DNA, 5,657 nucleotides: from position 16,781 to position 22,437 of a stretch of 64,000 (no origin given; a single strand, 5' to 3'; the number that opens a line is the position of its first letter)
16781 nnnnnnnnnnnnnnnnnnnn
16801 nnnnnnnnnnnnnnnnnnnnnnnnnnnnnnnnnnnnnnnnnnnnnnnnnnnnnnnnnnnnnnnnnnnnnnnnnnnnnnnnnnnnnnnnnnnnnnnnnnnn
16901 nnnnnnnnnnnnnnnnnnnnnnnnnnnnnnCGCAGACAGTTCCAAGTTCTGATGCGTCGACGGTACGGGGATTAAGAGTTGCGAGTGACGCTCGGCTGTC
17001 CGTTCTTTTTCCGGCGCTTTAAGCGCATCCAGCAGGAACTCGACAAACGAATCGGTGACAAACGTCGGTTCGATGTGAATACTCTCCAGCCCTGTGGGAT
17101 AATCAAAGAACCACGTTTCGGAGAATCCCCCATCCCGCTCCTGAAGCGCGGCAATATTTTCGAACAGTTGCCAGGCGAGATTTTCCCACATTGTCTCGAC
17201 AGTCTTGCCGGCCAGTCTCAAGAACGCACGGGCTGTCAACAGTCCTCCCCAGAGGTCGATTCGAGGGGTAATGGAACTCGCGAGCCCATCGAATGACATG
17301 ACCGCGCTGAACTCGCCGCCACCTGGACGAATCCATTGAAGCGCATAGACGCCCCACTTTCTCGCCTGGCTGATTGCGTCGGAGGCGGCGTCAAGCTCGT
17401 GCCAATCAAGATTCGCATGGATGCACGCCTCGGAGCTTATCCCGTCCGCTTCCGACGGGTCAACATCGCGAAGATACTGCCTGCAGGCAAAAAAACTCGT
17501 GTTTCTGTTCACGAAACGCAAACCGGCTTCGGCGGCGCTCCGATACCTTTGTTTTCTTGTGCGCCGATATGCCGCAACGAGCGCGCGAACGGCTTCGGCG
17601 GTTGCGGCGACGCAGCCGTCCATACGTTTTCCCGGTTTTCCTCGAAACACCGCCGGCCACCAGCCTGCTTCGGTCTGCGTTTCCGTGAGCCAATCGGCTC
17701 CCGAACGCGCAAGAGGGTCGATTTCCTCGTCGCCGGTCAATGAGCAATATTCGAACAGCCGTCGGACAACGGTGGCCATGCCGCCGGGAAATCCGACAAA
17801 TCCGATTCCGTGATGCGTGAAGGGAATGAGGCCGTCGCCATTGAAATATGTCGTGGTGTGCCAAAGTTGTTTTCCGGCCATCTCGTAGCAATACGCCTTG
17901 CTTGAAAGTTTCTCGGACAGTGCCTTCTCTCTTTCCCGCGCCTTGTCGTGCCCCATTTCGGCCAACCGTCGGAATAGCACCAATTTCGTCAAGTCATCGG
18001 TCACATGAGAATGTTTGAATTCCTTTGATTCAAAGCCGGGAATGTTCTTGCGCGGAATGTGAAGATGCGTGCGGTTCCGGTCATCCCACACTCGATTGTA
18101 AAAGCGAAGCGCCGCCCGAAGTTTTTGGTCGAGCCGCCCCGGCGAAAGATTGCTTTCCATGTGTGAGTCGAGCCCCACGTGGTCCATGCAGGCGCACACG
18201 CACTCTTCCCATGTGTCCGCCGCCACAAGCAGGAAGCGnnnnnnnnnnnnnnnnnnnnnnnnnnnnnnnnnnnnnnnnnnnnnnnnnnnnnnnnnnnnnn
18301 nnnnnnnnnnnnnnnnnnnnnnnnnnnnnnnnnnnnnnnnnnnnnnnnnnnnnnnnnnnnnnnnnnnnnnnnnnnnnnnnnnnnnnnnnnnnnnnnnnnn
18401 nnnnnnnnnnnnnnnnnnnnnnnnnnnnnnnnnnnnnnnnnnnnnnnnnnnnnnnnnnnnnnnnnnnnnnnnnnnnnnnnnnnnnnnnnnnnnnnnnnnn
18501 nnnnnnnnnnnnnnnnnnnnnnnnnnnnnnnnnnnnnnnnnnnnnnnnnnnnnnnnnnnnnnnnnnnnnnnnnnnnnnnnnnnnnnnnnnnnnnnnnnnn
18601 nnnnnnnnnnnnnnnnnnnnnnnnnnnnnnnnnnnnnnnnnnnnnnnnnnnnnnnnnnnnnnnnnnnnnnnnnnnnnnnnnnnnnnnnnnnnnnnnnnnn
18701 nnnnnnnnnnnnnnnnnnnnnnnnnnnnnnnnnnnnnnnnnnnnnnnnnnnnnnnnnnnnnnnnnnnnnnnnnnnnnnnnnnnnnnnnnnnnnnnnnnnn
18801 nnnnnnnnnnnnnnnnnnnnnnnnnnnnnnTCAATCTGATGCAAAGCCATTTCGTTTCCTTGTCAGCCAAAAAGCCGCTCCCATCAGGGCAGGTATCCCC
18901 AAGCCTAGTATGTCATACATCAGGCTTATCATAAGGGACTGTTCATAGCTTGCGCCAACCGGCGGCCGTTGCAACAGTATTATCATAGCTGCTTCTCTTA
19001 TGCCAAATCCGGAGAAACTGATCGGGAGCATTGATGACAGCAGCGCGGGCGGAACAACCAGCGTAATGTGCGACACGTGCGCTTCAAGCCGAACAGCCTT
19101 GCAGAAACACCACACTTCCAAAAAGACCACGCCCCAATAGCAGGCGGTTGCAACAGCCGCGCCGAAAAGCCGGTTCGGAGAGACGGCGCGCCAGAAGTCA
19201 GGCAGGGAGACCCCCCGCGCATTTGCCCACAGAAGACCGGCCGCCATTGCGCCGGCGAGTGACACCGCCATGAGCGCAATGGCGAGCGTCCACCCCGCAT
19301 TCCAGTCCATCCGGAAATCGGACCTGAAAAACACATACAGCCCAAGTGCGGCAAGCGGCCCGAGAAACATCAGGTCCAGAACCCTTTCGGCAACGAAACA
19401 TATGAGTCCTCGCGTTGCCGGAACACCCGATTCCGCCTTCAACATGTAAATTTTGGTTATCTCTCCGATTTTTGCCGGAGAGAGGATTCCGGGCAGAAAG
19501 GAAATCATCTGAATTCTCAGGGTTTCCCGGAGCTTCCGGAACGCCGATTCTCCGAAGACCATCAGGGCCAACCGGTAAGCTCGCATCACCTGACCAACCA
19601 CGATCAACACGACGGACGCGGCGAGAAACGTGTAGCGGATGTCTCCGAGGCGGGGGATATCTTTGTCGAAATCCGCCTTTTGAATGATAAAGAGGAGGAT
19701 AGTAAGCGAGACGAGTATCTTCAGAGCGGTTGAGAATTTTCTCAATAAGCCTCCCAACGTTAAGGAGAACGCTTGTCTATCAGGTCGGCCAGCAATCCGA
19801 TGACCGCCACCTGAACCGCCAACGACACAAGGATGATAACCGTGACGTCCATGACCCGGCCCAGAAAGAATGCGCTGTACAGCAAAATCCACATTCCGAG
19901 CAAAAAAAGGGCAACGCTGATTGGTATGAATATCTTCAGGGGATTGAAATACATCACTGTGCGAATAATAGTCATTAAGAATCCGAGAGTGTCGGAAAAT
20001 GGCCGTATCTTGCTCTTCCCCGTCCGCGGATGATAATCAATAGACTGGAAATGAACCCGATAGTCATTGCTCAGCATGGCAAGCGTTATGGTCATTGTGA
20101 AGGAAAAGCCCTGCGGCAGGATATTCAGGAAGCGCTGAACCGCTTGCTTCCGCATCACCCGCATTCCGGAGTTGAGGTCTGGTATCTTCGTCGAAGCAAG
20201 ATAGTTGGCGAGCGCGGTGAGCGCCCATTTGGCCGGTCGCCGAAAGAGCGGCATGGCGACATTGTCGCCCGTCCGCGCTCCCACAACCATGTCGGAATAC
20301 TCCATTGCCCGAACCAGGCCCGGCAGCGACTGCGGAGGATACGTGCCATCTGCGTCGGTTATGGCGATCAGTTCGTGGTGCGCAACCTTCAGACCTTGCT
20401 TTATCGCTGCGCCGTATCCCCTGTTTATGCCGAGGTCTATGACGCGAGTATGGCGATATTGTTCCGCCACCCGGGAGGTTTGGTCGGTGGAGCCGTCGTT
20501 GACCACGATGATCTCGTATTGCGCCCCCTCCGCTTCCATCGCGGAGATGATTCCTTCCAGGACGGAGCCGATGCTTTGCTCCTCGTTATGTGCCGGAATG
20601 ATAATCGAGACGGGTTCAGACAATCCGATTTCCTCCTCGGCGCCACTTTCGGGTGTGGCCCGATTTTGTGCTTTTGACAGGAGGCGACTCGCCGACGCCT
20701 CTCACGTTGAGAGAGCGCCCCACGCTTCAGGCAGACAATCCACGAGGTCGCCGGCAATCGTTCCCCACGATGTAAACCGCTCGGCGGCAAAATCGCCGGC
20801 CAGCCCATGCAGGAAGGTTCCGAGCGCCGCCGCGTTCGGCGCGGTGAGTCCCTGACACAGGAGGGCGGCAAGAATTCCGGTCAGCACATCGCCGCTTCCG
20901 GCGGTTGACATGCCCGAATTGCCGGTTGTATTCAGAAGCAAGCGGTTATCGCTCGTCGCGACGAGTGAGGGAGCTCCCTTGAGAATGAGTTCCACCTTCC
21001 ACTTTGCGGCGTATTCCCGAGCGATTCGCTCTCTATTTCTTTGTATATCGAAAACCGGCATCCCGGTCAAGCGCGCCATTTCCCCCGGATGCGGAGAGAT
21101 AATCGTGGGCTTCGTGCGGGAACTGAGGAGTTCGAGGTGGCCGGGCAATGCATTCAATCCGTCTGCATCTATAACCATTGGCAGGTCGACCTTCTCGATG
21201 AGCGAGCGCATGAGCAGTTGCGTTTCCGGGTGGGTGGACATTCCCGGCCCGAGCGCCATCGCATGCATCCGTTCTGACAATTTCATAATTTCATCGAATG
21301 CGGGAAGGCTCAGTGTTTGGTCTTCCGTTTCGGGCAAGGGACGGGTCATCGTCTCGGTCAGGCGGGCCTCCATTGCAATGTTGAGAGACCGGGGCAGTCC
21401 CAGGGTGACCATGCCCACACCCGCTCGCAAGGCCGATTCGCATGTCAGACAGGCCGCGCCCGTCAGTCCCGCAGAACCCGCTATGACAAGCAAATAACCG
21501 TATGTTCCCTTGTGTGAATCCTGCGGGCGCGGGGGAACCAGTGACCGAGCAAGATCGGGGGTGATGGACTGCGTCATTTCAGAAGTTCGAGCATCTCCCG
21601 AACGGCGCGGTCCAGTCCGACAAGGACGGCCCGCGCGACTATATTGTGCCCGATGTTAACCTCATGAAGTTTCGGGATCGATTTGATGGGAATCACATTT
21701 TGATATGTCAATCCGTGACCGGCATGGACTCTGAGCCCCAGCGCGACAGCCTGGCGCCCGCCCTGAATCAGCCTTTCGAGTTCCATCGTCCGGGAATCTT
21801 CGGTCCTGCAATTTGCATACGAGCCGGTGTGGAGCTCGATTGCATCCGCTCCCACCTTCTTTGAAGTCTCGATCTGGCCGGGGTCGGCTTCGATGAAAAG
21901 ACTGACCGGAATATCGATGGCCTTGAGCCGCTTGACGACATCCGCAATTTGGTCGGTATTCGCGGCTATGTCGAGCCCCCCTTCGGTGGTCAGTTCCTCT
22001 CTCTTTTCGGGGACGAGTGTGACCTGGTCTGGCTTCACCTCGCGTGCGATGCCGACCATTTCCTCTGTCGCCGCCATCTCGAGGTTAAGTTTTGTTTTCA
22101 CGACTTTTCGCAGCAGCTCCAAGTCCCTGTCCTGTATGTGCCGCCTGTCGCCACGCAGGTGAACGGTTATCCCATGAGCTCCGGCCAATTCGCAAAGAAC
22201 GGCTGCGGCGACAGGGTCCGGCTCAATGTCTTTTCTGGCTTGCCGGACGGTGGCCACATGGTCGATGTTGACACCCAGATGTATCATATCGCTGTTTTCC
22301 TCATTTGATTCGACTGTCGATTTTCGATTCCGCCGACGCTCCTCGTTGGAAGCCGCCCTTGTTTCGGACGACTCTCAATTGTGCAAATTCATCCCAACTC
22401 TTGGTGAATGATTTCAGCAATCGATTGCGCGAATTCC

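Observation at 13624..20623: Five-gene unit (B12-radical SAM, multi-TM GT2, 863-aa orphan, UPF0104 flippase-like, GtrB/ArnC-like GT2): candidate undescribed membrane-lipid glycosylation pathway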

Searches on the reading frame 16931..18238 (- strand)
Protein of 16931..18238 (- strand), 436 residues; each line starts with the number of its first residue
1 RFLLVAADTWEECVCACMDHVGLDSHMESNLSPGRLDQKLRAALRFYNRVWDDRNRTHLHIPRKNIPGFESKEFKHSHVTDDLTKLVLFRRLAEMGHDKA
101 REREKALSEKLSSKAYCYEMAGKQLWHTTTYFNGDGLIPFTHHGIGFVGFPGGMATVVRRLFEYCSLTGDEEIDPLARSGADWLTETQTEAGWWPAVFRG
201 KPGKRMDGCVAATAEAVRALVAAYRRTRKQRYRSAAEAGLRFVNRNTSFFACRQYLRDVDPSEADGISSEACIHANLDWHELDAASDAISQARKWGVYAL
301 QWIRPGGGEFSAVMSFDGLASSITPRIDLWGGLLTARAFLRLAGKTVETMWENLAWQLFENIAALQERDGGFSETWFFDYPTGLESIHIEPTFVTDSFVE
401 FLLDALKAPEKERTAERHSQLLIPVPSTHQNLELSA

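Call 85: predict_structure(alignment_id=A6)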
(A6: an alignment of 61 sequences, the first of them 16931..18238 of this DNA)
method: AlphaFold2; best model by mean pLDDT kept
length: 436 residues; sequences in the alignment: 61
mean_pLDDT: 86.8   pTM: 0.89
mean pLDDT of the five models: 86.8, 86.0, 85.0, 84.5, 81.7
residues with pLDDT >= 90: 276; 70-90: 107; 50-70: 26; < 50: 27
segments of 3 or more residues with pLDDT < 50: 410-436
pLDDT, mean of each block of 10 residues (from residue 1): 81 87 68 92 94 93 84 83 97 96 96 94 92 92 90 95 95 95 96 91 75 98 98 98 91 84 90 98 91 96 75 79 83 97 91 93 92 86 84 96 81 42 34 36
secondary structure, 60 per line:
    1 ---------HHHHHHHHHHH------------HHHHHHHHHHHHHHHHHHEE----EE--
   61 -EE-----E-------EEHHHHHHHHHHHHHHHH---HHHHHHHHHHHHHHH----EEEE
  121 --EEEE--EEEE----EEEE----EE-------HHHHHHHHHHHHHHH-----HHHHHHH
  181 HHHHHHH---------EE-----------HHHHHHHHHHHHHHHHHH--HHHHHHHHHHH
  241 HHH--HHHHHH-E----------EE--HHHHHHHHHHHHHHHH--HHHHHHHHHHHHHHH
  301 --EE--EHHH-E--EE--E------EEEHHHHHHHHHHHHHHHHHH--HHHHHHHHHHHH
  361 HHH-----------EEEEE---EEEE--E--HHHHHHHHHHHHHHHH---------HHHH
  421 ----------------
elements in order: H10-20 H33-50 H79-94 H98-112 E117-120 E123-126 E129-132 E137-140 H154-168 H174-187 H210-227 H230-243 H246-251 H268-283 H286-300 E326-328 H329-346 H349-363 E375-379 E383-386 H392-407 H417-420

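Call 87: fold_search(model_id=the predicted structure, library=pdb)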
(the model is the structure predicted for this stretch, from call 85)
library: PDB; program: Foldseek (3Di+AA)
matches with E <= 10: 941; with E <= 0.001: 201
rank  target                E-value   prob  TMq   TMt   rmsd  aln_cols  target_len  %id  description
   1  4v1s_A                1.1e-08  1.00  0.60  0.71   5.3       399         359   10  Structure of the GH76 alpha-mannanase BT2949 from Bacteroides thetaiotaomicron (released 2015-02-11)
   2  4v1r_A                1.1e-08  1.00  0.59  0.70   5.9       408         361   10  Structure of a selenomethionine derivative of the GH76 alpha- mannanase BT2949 Bacteroides thetaiotaomicron (released 2015-02-11)
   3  7d5g_A                1.5e-08  1.00  0.60  0.67   5.8       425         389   12  Crystal structure of the CsCE with ligand to have a insight into the catalytic mechanism (released 2021-12-01)
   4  8wbu                  2.0e-08  1.00  0.61  0.67   5.9       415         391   12  The crystal structure of circular mannose with mutant H247F of the cellobiose 2-epimerase from Caldicellulosiruptor sacc (released 2023-10-25)
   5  4z4j                  2.3e-08  1.00  0.64  0.70   5.3       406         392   12  Crystal Structure of cellobiose 2-epimerase from Caldicellulosiruptor saccharolyticus DSM 8903 (released 2016-04-13)
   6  4z4l                  2.5e-08  1.00  0.61  0.67   6.1       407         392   11  Crystal Structure of cellobiose 2-epimerase from Caldicellulosiruptor saccharolyticus DSM 8903 (released 2016-04-13)
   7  3gt5                  7.2e-08  1.00  0.65  0.72   4.7       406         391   14  Crystal structure of an N-acetylglucosamine 2-epimerase family protein from Xylella fastidiosa (released 2009-04-14)
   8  7ag4_C                7.2e-08  1.00  0.64  0.65   5.6       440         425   11  Crystal structure of active site mutant of SQ Isomerase (YihS-H248A) from Salmonella enterica in complex with sulfofru (released 2021-04-14)
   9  2zbl_B                9.1e-08  1.00  0.64  0.66   4.6       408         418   10  Functional annotation of Salmonella enterica yihS-encoded protein (released 2008-02-05)
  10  3vw5_A                1.1e-07  1.00  0.64  0.71   5.2       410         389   13  Crystal structure of sugar epimerase from ruminal bacterium (released 2013-06-26)
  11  2zbl_C                1.1e-07  1.00  0.62  0.64   5.5       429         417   11  Functional annotation of Salmonella enterica yihS-encoded protein (released 2008-02-05)
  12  7ag4_E                1.4e-07  1.00  0.61  0.63   6.3       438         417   12  Crystal structure of active site mutant of SQ Isomerase (YihS-H248A) from Salmonella enterica in complex with sulfofru (released 2021-04-14)
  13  5x32_A                1.6e-07  1.00  0.61  0.69   5.5       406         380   12  Crystal structure of D-mannose isomerase (released 2018-02-07)
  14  6u4z                  2.2e-07  1.00  0.59  0.55   5.8       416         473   12  Crystal Structure of a family 76 glycoside hydrolase from a bovine Bacteroides thetaiotaomicron strain (released 2020-04-29)
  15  8bry_B                2.3e-07  1.00  0.57  0.63   6.6       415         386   11  Room-temperature structure of Pedobacter heparinus N-acetylglucosamine 2-epimerase at atmospheric pressure (released 2023-12-13)
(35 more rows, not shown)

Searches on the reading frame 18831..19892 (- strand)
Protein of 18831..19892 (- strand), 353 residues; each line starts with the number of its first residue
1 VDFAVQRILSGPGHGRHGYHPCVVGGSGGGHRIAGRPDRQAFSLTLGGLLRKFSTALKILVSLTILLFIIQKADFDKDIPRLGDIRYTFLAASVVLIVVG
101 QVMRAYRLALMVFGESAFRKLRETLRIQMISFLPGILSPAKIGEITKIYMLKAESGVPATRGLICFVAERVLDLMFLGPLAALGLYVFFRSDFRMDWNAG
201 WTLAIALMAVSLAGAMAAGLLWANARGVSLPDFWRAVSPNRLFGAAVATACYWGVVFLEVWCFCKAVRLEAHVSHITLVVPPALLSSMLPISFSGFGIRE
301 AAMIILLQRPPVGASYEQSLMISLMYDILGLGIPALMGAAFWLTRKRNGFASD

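Call 4: search_protein_families(library=pfam, proteins=[window:18831-19892:-], max_evalue=0.01)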
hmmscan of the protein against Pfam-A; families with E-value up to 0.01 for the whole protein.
window:18831-19892:- (353 aa): 1 family
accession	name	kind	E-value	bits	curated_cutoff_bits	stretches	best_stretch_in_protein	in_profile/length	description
PF03706.18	LPG_synthase_TM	-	1.4e-32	113.8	33.4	1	56-338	2-302/302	Lysylphosphatidylglycerol synthase TM region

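Call 5: search_protein_families(library=ncbifam, proteins=[window:18831-19892:-], max_evalue=0.01)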
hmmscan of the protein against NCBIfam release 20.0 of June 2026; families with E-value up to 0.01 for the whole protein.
window:18831-19892:- (353 aa): 2 families
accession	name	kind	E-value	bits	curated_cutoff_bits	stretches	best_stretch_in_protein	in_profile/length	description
TIGR00374.1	TIGR00374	subfamily_domain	8e-14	51.8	43.2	2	59-192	1-135/323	flippase-like domain-containing protein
NF053789.1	GlcN_PG_flip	equivalog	7.2e-06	25.5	320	1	64-221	13-166/327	glucosaminyl phosphatidylglycerol flippase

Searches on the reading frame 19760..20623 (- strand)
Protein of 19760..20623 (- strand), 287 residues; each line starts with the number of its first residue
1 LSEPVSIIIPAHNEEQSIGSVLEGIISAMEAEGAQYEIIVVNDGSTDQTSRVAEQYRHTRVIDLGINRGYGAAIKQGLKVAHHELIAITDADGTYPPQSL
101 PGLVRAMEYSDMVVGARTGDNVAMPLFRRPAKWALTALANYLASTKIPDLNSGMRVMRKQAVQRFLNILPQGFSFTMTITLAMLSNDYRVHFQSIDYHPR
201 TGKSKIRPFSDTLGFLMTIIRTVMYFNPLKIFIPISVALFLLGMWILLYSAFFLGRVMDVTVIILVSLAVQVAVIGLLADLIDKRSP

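Call 4: search_protein_families(library=pfam, proteins=[window:19760-20623:-], max_evalue=0.01)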
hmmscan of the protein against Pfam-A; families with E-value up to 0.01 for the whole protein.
window:19760-20623:- (287 aa): 5 families
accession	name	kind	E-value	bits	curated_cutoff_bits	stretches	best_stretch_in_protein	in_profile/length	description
PF00535.33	Glycos_transf_2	-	2.7e-31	109.2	23.3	1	6-164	1-166/168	Glycosyl transferase family 2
PF13641.12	Glyco_tranf_2_3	-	2.1e-08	34.9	27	1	4-110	2-114/230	Glycosyltransferase like family 2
PF12804.13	NTP_transf_3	-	0.00037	21.1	27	1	28-142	33-145/160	MobA-like NTP transferase domain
PF13506.12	Glyco_transf_21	-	0.0016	18.4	21.7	1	73-160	21-112/174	Glycosyl transferase family 21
PF10111.15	Glyco_tranf_2_2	-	0.0022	18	27.3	1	6-97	1-96/276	Glycosyltransferase like family 2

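Call 5: search_protein_families(library=ncbifam, proteins=[window:19760-20623:-], max_evalue=0.01)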
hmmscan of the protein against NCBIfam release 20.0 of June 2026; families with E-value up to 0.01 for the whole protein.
window:19760-20623:- (287 aa): 20 families
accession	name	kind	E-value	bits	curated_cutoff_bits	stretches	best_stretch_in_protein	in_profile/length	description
TIGR04182.1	glyco_TIGR04182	equivalog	1.9e-33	116.1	325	1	5-282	2-282/293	S-layer glycoprotein N-glycosyltransferase AglJ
NF041391.1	DPhHxTase_Halo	equivalog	4.7e-29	100.9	375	1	11-222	3-208/213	dolichyl-phosphate hexose transferase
NF007986.1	PRK10714.1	equivalog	1.5e-20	73.5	529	1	4-282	7-293/316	undecaprenyl-phosphate 4-deoxy-4-formamido-L-arabinose transferase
NF047588.1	GlcsyltransPgfSStrep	equivalog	2.4e-18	66.4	500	1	5-283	3-288/308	glycosyltransferase PgfS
NF058614.1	PPMAGASynPpgS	equivalog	9.2e-18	64.5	370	1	5-196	2-195/226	polyprenyl-phospho-N-acetylgalactosaminyl synthase PpgS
TIGR03937.1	PgaC_IcaA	equivalog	2.8e-16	59.5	422.3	1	3-120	45-162/407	poly-beta-1,6-N-acetyl-D-glucosamine synthase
NF007482.0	PRK10073.1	equivalog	2.4e-14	53.1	423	1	4-114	7-117/334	glycosyltransferase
TIGR04283.1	glyco_like_mftF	equivalog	1.4e-12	47.7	182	1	5-114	1-104/221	TIGR04283 family arsenosugar biosynthesis glycosyltransferase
NF010496.0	PRK13915.1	equivalog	2.8e-12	46.4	262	1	4-106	32-141/307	glucosyl-3-phosphoglycerate synthase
TIGR03965.1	mycofact_glyco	equivalog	1e-11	44.4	280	1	4-107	75-179/467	mycofactocin biosynthesis glycosyltransferase MftF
NF041875.1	EPS_EpsD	equivalog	1.6e-10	40.9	370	1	5-107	1-104/325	exopolysaccharide biosynthesis glycosyltransferase EpsD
NF038302.1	EPS_HpsE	equivalog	5e-10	38.8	300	1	5-92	3-96/307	hormogonium polysaccharide biosynthesis glycosyltransferase HpsE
NF047683.1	TeichurnBiosyTuaG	equivalog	5.2e-09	36.1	400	1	3-110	6-114/252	teichuronic acid biosynthesis protein TuaG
TIGR03469.1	HpnB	hypoth_equivalog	2.4e-08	33.4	379.25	1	5-112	46-165/386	hopene-associated glycosyltransferase HpnB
NF041394.1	GtaseAglG_Halo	equivalog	7.9e-07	28.6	440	1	5-114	3-114/304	glucosyl-dolichyl phosphate glucuronosyltransferase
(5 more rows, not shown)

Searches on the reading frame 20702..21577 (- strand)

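Call 4: search_protein_families(library=pfam, proteins=[window:20702-21577:-], max_evalue=0.01)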
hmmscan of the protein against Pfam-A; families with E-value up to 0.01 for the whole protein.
window:20702-21577:- (291 aa): 1 family
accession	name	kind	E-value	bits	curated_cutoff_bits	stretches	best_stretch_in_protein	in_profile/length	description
PF01256.23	Carb_kinase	-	6.5e-55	186.7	27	1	29-282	1-240/242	NAD(P)H-hydrate dehydratase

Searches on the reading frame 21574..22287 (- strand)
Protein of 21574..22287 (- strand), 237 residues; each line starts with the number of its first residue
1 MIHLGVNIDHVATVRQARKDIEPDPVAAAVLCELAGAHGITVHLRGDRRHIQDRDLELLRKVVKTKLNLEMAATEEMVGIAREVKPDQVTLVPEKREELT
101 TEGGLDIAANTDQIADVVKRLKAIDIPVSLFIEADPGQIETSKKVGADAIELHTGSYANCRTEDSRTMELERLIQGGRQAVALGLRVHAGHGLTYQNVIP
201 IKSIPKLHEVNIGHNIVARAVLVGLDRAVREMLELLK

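Call 4: search_protein_families(library=pfam, proteins=[window:21574-22287:-], max_evalue=0.01)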
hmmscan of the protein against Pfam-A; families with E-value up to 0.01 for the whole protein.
window:21574-22287:- (237 aa): 1 family
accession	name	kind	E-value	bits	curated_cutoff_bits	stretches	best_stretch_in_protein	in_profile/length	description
PF03740.19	PdxJ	-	2.2e-101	338.3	24.5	1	3-235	1-233/234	Pyridoxal phosphate biosynthesis protein PdxJ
